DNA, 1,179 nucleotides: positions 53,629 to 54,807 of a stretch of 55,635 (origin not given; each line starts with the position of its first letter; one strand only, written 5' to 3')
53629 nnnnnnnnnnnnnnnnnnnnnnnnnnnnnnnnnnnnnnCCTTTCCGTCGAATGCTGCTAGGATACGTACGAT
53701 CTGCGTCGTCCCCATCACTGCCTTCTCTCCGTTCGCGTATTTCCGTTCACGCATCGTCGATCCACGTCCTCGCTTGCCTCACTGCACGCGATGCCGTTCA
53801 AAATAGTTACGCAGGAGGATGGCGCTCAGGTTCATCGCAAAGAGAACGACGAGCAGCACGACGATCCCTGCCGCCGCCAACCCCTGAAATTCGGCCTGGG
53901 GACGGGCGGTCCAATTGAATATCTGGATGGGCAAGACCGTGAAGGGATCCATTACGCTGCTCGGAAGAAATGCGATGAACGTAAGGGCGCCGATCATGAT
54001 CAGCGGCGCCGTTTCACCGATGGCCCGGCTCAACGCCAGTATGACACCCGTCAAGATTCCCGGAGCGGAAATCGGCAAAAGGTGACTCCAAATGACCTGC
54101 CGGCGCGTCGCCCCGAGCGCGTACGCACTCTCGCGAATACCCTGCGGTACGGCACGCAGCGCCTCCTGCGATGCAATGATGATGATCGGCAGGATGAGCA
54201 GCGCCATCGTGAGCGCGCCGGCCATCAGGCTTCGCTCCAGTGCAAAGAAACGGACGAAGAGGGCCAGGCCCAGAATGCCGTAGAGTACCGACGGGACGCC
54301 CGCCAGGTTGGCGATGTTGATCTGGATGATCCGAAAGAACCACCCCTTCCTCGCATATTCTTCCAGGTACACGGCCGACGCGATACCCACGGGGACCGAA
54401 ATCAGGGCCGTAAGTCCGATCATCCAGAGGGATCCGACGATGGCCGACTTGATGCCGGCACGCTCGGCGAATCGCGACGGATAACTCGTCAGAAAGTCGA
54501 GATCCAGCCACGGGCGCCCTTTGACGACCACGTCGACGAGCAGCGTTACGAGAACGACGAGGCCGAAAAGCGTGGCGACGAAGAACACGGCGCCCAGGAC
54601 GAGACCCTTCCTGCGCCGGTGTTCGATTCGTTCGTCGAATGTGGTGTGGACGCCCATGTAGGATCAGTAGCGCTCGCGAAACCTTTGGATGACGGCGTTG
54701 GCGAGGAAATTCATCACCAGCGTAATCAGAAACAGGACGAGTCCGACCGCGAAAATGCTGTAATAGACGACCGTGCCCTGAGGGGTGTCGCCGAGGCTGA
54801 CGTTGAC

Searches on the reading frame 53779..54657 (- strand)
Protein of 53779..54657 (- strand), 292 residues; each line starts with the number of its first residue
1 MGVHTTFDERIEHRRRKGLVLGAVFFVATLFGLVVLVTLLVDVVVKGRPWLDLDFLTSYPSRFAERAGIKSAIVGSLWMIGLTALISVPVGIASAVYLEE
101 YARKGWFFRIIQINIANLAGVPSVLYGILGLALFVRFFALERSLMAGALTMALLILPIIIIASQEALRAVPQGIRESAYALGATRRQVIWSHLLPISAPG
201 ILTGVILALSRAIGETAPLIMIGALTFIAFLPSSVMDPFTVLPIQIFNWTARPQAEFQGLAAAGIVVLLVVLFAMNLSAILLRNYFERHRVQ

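Call 17: search_protein_families(library=pfam, proteins=[window:53779-54657:-], max_evalue=0.001)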
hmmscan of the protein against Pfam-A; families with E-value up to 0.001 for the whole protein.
window:53779-54657:- (292 aa): 1 family
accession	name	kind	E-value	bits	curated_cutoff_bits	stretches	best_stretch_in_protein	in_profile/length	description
PF00528.27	BPD_transp_1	-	6.7e-17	62.2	26.4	1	88-287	2-179/184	Binding-protein-dependent transport system inner membrane component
